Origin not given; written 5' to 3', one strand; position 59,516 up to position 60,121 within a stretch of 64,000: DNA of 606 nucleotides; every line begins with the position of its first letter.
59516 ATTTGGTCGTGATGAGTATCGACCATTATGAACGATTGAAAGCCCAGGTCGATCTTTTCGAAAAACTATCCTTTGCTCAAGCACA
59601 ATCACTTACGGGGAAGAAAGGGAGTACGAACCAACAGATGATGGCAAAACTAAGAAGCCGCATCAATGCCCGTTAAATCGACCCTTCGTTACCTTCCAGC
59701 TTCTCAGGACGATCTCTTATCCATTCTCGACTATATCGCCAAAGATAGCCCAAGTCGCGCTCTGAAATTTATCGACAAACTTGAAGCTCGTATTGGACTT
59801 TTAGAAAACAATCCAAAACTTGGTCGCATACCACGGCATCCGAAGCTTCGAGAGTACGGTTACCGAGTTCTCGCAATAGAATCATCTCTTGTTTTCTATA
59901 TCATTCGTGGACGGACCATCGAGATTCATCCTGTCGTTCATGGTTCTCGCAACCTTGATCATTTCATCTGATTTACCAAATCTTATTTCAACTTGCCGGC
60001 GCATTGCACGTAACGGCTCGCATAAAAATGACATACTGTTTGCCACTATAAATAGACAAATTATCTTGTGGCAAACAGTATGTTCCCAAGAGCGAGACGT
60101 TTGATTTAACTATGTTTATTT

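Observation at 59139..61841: A 2.6-kb junkyard island inserted at the 3' end of the DUF4175-like gene: TA module, gene fragments, dead IS256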

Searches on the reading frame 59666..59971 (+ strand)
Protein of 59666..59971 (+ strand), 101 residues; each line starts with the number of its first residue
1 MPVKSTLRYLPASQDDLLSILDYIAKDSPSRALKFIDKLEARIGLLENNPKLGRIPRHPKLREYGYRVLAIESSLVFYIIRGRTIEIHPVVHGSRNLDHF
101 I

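Call 5: search_protein_families(library=pfam, proteins=[window:59666-59971:+], max_evalue=0.01)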
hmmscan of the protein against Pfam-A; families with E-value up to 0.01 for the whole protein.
window:59666-59971:+ (101 aa): 1 family
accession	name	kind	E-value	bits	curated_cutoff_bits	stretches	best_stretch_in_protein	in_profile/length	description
PF05016.21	ParE_toxin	-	5.2e-15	56.2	23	1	8-96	2-88/89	ParE toxin of type II toxin-antitoxin system, parDE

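Call 43: find_encoding_contigs(protein=window:59666-59971:+, flank=6000, max_places=10)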
Protein window:59666-59971:+ (101 aa): 13 contigs read that carry it; 8 places shown.
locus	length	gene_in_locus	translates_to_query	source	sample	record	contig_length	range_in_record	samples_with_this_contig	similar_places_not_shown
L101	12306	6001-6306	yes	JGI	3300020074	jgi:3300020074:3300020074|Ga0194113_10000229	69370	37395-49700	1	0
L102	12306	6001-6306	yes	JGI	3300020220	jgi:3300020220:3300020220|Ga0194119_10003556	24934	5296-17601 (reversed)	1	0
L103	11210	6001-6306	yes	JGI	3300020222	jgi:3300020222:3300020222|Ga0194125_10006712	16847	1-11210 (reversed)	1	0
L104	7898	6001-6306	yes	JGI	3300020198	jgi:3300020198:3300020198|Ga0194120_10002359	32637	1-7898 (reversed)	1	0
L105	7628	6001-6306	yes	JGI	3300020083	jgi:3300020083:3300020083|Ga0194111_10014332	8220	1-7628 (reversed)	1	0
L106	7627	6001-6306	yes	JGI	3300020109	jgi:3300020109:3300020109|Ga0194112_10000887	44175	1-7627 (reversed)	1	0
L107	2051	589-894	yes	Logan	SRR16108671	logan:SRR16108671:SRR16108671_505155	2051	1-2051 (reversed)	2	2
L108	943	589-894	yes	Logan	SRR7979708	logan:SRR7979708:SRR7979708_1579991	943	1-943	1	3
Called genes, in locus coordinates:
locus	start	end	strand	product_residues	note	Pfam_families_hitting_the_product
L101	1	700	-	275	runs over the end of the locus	-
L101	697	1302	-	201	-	PF04542:Sigma70_r2, PF08281:Sigma70_r4_2, PF04545:Sigma70_r4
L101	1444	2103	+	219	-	PF13709:DUF4159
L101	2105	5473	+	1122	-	-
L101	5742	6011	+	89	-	PF02604:PhdYeFM_antitox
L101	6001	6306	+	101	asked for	PF05016:ParE_toxin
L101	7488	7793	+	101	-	PF00872:Transposase_mut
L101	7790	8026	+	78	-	PF00872:Transposase_mut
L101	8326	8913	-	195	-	PF07617:DUF1579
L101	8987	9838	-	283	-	PF01545:Cation_efflux, PF16916:ZT_dimer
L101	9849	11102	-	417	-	PF05343:Peptidase_M42 (faint), PF01546:Peptidase_M20, PF07687:M20_dimer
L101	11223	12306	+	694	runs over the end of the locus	-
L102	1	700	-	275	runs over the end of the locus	-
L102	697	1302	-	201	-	PF04542:Sigma70_r2, PF08281:Sigma70_r4_2, PF04545:Sigma70_r4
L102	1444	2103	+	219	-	PF13709:DUF4159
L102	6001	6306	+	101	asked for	PF05016:ParE_toxin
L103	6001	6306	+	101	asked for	PF05016:ParE_toxin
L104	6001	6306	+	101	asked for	PF05016:ParE_toxin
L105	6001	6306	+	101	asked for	PF05016:ParE_toxin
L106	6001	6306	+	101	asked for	PF05016:ParE_toxin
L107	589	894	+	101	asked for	PF05016:ParE_toxin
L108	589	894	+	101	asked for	PF05016:ParE_toxin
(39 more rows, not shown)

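Call 61: find_homologous_proteins(query=window:59666-59971:+, max_evalue=1e-8)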
Query window:59666-59971:+ (101 aa): 284 proteins with E <= 1e-8 among 284 candidates; the best 120 are listed.
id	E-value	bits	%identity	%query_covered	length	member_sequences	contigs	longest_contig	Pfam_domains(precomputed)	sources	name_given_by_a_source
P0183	2.2e-59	215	100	100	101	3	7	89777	PF05016.22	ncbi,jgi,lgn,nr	ncbi:MAG: type II toxin-antitoxin system RelE/ParE family toxin [Ignavibacteria bacterium]|nr:type I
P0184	3.9e-50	186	84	100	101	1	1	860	PF05016.22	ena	-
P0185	8.2e-48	178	83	100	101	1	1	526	PF05016.22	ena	-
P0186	6.7e-47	175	80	100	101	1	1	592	PF05016.22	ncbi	-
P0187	2.8e-46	173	79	100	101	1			PF05016.22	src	-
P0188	5.0e-46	173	81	100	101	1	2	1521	PF05016.22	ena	-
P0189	5.5e-46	172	79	100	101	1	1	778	PF05016.22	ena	-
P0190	9.3e-46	172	82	100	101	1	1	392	PF05016.22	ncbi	-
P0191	1.2e-45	171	77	100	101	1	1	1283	PF05016.22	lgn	-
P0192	2.1e-45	171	80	100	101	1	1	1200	PF05016.22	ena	-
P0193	2.4e-45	170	76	100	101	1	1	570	PF05016.22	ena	-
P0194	3.7e-45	170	79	100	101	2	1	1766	PF05016.22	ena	-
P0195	5.6e-45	169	78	100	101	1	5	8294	PF05016.22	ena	-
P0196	1.6e-44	168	76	100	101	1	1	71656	PF05016.22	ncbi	ncbi:MAG: type II toxin-antitoxin system RelE/ParE family toxin [bacterium]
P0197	2.6e-44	167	78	100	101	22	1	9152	PF05016.22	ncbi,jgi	jgi:toxin ParE1/3/4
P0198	3.0e-44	167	74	100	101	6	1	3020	PF05016.22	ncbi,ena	-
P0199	3.5e-44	167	77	100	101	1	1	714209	PF05016.22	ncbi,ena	-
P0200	3.9e-44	166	79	100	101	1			PF05016.22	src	-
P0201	5.3e-44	166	76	100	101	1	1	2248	PF05016.22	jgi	jgi:toxin ParE1/3/4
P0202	5.8e-44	166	74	100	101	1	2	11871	PF05016.22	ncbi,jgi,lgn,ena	-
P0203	6.9e-44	166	77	100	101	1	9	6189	PF05016.22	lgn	-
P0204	7.9e-44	165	76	100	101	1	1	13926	PF05016.22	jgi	jgi:toxin ParE1/3/4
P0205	8.6e-44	165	73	100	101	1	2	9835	PF05016.22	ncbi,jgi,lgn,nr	ncbi:type II toxin-antitoxin system RelE/ParE family toxin [bacterium]|nr:MAG: type II toxin-antitox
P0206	1.3e-43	165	72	100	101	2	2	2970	PF05016.22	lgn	-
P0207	1.3e-43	165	75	100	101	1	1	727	PF05016.22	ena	-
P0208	1.4e-43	165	75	100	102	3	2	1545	PF05016.22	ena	-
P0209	1.6e-43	164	75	100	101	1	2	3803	PF05016.22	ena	-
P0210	1.8e-43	164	75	100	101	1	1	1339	PF05016.22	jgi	jgi:addiction module RelE/StbE family toxin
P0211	2.9e-43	164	76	95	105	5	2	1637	PF05016.22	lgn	-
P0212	3.1e-43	164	73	100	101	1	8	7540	PF05016.22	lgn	-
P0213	3.7e-43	163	76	100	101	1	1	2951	PF05016.22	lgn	-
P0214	4.0e-43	163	75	100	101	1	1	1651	PF05016.22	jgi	-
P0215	4.4e-43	163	76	98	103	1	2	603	PF05016.22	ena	-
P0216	5.1e-43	163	75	99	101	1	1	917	PF05016.22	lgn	-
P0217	5.2e-43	163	75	100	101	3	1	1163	PF05016.22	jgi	jgi:addiction module RelE/StbE family toxin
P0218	6.2e-43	163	75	100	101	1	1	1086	PF05016.22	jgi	jgi:toxin ParE1/3/4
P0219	6.7e-43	163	75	100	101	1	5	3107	PF05016.22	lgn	-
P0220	8.4e-43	162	73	100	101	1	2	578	PF05016.22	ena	-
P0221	9.7e-43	162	76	100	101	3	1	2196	PF05016.22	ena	-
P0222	1.1e-42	162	73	100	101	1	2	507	PF05016.22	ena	-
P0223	1.2e-42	162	73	100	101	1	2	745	PF05016.22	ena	-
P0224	1.3e-42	162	74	100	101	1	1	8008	PF05016.22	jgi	jgi:toxin ParE1/3/4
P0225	1.4e-42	162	74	100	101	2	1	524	PF05016.22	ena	-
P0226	1.5e-42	161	73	100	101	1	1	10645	PF05016.22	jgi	-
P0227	1.6e-42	161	73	100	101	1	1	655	PF05016.22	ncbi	-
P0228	1.6e-42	161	74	100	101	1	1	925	PF05016.22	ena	-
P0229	1.8e-42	161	75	100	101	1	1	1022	PF05016.22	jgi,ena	-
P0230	1.9e-42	161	76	100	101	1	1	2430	PF05016.22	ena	-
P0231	2.4e-42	161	74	100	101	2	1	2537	PF05016.22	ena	-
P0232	2.6e-42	161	72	100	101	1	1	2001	PF05016.22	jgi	jgi:toxin ParE1/3/4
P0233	2.8e-42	161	73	100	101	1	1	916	PF05016.22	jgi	jgi:toxin ParE1/3/4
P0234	3.0e-42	160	76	99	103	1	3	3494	PF05016.22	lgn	-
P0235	3.2e-42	160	69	100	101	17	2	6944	PF05016.22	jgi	jgi:toxin ParE1/3/4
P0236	3.6e-42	160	73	99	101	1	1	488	PF05016.22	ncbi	-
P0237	4.5e-42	160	73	100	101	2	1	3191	PF05016.22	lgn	-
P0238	4.5e-42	160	72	100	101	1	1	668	PF05016.22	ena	-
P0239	4.6e-42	160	74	100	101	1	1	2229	PF05016.22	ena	-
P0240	6.3e-42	159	73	100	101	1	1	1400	PF05016.22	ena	-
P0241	7.0e-42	159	75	100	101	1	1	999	PF05016.22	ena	-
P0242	7.6e-42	159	76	100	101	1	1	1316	PF05016.22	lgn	-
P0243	7.8e-42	159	73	100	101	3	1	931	PF05016.22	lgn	-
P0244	8.0e-42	159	74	100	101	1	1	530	PF05016.22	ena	-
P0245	8.4e-42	159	70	100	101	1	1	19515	PF05016.22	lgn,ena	-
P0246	9.7e-42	159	73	100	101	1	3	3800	PF05016.22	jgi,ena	-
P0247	9.8e-42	159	73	100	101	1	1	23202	PF05016.22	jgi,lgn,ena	-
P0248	1.1e-41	159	72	100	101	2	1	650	PF05016.22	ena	-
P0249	1.1e-41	159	72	100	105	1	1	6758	PF05016.22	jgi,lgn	-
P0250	1.2e-41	159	72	100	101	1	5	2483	PF05016.22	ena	-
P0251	1.4e-41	158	74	100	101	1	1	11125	PF05016.22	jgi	jgi:toxin ParE1/3/4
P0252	1.5e-41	158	72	100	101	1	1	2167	PF05016.22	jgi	-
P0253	1.5e-41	158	73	100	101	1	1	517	PF05016.22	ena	-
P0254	1.9e-41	158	71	100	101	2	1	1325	PF05016.22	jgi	jgi:toxin ParE1/3/4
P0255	2.0e-41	158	70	100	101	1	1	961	PF05016.22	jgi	jgi:toxin ParE1/3/4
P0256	2.0e-41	158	71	100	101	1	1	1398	PF05016.22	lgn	-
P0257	2.1e-41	158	72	100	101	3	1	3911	PF05016.22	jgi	-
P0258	2.2e-41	158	73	100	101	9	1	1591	PF05016.22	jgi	-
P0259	2.2e-41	158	71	99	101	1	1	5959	PF05016.22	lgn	-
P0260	2.3e-41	158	72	100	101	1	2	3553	PF05016.22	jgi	jgi:toxin ParE1/3/4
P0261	2.5e-41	157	74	100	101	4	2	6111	PF05016.22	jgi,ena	-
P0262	2.7e-41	157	69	100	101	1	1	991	PF05016.22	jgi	jgi:toxin ParE1/3/4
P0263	2.7e-41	157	72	100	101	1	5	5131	PF05016.22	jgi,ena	-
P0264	3.0e-41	157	70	100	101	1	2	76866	PF05016.22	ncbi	ncbi:MAG: type II toxin-antitoxin system RelE/ParE family toxin [Bacteroidota bacterium]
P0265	3.2e-41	157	72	100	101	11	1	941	PF05016.22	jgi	jgi:addiction module RelE/StbE family toxin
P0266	3.3e-41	157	71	100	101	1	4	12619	PF05016.22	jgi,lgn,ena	-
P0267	3.3e-41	157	72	100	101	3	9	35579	PF05016.22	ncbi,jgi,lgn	-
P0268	3.4e-41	157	72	100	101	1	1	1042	PF05016.22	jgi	-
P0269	3.5e-41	157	74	100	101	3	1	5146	PF05016.22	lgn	-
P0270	3.7e-41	157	74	100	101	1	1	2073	PF05016.22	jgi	jgi:toxin ParE1/3/4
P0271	3.9e-41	157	71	100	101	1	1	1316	PF05016.22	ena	-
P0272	3.9e-41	157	72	100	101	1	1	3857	PF05016.22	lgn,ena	-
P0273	3.9e-41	157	70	100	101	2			PF05016.22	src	-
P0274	4.4e-41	157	72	100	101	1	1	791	PF05016.22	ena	-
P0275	4.4e-41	157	72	100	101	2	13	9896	PF05016.22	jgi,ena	-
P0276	4.6e-41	157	73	100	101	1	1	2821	PF05016.22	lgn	-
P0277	4.7e-41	157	71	100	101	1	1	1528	PF05016.22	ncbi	-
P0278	4.8e-41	157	69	100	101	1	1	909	PF05016.22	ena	-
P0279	5.0e-41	157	73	100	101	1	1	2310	PF05016.22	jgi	jgi:toxin ParE1/3/4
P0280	5.1e-41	156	74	100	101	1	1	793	PF05016.22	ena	-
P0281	5.5e-41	156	72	100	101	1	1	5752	PF05016.22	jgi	-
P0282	6.3e-41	156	73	100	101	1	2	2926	PF05016.22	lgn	-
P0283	6.4e-41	156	71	100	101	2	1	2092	PF05016.22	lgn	-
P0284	6.4e-41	156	70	100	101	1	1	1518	PF05016.22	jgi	jgi:addiction module RelE/StbE family toxin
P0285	8.3e-41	156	73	100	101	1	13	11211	PF05016.22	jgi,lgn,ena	-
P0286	9.3e-41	156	71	100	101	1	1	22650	PF05016.22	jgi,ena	-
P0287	9.8e-41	156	74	100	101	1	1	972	PF05016.22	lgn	-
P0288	9.9e-41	156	74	100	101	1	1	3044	PF05016.22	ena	-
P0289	1.0e-40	156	71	100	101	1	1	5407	PF05016.22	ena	-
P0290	1.1e-40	155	71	100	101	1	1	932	PF05016.22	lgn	-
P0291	1.2e-40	155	74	95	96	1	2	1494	PF05016.22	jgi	jgi:toxin ParE1/3/4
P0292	1.3e-40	155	71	100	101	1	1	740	PF05016.22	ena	-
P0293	1.3e-40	155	70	100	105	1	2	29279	PF05016.22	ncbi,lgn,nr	ncbi:MAG: type II toxin-antitoxin system RelE/ParE family toxin [Ignavibacteriae bacterium]|nr:type 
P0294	1.3e-40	155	69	100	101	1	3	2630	PF05016.22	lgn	-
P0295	1.4e-40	155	72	100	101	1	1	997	PF05016.22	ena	-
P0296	1.4e-40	155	71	100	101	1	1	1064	PF05016.22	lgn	-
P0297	1.5e-40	155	71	99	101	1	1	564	PF05016.22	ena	-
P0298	1.5e-40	155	73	100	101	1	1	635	PF05016.22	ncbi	-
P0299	1.5e-40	155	70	100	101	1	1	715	PF05016.22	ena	-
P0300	1.6e-40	155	71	100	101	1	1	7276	PF05016.22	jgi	jgi:toxin ParE1/3/4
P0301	1.8e-40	155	70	100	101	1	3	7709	PF05016.22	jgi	jgi:toxin ParE1/3/4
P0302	2.0e-40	155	75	100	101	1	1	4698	PF05016.22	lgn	-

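Call 62: find_encoding_contigs(protein=P0293, flank=8000, max_places=3)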
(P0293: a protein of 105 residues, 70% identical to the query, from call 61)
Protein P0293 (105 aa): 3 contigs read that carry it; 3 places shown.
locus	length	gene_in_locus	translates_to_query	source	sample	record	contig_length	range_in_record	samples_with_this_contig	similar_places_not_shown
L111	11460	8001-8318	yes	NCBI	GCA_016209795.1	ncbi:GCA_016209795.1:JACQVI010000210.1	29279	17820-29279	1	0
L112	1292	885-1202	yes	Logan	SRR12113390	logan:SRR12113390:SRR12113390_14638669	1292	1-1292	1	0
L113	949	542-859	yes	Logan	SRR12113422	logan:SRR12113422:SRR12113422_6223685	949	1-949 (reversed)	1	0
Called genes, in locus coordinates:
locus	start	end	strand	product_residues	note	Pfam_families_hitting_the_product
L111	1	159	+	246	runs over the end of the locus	PF00106:adh_short, PF08659:KR, PF13561:adh_short_C2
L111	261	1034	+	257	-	PF00106:adh_short, PF08659:KR, PF13561:adh_short_C2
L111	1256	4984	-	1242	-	PF17210:SdrD_B (weak)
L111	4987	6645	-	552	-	-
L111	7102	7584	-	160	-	PF13474:SnoaL_3, PF14534:DUF4440 (weak)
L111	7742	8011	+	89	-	PF02604:PhdYeFM_antitox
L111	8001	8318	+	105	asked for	PF05016:ParE_toxin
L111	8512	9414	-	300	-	-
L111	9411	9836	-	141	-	-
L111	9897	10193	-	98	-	-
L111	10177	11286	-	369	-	PF14319:Zn_Tnp_IS91, PF04986:Y2_Tnp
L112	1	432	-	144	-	?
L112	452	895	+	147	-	PF02604:PhdYeFM_antitox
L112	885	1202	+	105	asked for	PF05016:ParE_toxin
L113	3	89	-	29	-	?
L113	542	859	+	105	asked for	PF05016:ParE_toxin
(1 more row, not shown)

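Call 63: find_encoding_contigs(protein=P0195, flank=8000, max_places=5)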
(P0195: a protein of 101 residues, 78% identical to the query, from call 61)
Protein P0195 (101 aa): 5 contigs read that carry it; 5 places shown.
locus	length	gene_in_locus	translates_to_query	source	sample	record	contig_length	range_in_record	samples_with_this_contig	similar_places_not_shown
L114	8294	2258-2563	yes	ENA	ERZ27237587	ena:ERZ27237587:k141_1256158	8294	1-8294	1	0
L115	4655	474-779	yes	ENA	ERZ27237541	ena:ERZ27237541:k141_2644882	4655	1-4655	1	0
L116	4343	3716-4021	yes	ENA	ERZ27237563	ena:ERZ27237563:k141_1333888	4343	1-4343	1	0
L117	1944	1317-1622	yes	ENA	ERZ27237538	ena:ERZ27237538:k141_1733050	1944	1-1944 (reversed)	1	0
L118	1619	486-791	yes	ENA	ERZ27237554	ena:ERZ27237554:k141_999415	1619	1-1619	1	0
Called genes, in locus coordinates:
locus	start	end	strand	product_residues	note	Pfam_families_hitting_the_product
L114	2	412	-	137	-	?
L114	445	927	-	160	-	-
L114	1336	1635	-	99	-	PF13495:Phage_int_SAM_4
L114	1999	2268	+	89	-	PF02604:PhdYeFM_antitox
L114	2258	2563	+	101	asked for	PF05016:ParE_toxin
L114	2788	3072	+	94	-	-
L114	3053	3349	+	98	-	-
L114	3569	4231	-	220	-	-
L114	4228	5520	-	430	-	PF01966:HD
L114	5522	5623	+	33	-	-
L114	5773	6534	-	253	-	-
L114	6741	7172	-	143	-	-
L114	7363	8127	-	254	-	-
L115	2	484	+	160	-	?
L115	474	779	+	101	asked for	PF05016:ParE_toxin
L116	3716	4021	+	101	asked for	PF05016:ParE_toxin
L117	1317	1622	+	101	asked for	PF05016:ParE_toxin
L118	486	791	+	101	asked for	PF05016:ParE_toxin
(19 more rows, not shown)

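Call 73: search_protein_families(library=ncbifam, proteins=[L114:1336-1635:-, window:59666-59971:+, L114:2788-3072:+, L114:3053-3349:+], max_evalue=0.001)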
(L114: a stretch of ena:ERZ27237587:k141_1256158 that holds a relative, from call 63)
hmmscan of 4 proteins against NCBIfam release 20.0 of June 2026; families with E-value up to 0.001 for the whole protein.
L114:1336-1635:- (99 aa): 5 families
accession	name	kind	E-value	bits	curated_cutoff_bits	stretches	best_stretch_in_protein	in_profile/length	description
TIGR02249.1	integrase_gron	subfamily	3.2e-12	46.5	265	1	6-85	3-84/315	integron integrase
NF040815.2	recomb_XerA_Arch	equivalog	4.4e-11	42.8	220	1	9-77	4-73/263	site-specific tyrosine recombinase/integron integrase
NF011946.0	PRK15417.1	equivalog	1.4e-10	40.8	435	1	5-80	17-94/337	integron integrase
TIGR02224.1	recomb_XerC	equivalog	4.4e-05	23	335.15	1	14-84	10-85/295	tyrosine recombinase XerC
TIGR02225.1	recomb_XerD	equivalog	0.0009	18.6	329.6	1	15-81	11-79/290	site-specific tyrosine recombinase XerD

window:59666-59971:+ (101 aa): 1 family
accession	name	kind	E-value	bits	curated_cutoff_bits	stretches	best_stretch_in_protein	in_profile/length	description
TIGR02385.1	RelE_StbE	subfamily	0.00027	21.4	27.9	1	7-95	2-84/88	type II toxin-antitoxin system mRNA interferase toxin, RelE/StbE family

L114:2788-3072:+ (94 aa): 0 families

L114:3053-3349:+ (98 aa): 0 families
